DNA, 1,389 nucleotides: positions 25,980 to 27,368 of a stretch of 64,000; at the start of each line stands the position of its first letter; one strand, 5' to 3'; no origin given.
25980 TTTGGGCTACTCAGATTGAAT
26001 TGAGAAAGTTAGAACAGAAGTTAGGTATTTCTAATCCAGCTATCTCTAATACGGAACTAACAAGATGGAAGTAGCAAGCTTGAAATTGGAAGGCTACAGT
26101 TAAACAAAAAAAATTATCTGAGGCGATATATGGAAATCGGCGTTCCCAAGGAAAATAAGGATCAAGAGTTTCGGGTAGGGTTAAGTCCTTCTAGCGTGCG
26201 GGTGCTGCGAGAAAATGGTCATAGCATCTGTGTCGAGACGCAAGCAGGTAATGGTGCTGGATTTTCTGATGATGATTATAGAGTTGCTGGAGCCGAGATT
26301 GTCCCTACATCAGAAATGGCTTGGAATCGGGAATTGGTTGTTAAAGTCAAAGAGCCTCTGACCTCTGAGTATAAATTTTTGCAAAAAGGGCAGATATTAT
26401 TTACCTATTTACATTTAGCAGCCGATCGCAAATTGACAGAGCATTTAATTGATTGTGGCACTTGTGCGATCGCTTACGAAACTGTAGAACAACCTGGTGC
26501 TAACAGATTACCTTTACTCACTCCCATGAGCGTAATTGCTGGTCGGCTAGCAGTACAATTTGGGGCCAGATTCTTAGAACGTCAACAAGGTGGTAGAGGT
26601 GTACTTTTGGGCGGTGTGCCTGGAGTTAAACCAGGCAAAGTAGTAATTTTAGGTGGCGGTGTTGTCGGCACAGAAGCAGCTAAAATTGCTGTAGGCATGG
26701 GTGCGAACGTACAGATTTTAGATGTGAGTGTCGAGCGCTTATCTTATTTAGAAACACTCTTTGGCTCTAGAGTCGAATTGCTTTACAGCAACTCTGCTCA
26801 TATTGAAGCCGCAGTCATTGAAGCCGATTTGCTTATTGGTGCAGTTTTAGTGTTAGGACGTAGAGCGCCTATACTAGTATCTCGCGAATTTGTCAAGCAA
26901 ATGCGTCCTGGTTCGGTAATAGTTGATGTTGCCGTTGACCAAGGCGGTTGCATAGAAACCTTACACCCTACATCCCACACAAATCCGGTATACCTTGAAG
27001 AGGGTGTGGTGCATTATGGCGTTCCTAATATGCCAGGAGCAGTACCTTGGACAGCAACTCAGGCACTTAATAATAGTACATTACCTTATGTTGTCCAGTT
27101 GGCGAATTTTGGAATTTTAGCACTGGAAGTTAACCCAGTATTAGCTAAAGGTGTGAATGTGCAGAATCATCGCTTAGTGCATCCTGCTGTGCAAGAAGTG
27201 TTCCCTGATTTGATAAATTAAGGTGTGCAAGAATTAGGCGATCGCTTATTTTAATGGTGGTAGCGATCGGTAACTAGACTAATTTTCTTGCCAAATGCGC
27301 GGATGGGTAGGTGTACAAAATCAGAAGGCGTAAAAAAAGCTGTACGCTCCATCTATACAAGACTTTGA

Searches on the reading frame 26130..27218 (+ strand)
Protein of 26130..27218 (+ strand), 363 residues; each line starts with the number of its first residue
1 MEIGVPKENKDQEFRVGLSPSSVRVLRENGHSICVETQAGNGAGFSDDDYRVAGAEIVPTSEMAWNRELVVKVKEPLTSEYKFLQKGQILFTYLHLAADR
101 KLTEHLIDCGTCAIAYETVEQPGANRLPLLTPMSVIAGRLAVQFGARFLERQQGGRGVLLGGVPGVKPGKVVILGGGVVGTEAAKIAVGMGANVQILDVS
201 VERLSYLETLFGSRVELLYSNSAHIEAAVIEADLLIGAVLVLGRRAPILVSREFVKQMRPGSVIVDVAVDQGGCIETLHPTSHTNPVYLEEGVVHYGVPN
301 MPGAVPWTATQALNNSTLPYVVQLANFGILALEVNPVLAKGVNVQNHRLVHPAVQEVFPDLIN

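Call 91: search_protein_families(library=pfam, proteins=[window:26130-27218:+], max_evalue=0.001)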
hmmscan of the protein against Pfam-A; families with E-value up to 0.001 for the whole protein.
window:26130-27218:+ (363 aa): 5 families
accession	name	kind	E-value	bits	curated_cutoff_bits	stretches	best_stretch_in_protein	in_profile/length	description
PF01262.27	AlaDh_PNT_C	-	2.6e-87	292.2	23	1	141-351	1-213/214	Alanine dehydrogenase/PNT, C-terminal domain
PF05222.21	AlaDh_PNT_N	-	1.3e-44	152.1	30.4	1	4-137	1-136/136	Alanine dehydrogenase/PNT, N-terminal domain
PF07992.20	Pyr_redox_2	-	0.00011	22.1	26.1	1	167-207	141-181/291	Pyridine nucleotide-disulphide oxidoreductase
PF02826.25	2-Hacid_dh_C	-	0.00012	22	25.1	1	169-268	37-127/178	D-isomer specific 2-hydroxyacid dehydrogenase, NAD binding domain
PF00070.33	Pyr_redox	-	0.00042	21.2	22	1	170-213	1-44/82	Pyridine nucleotide-disulphide oxidoreductase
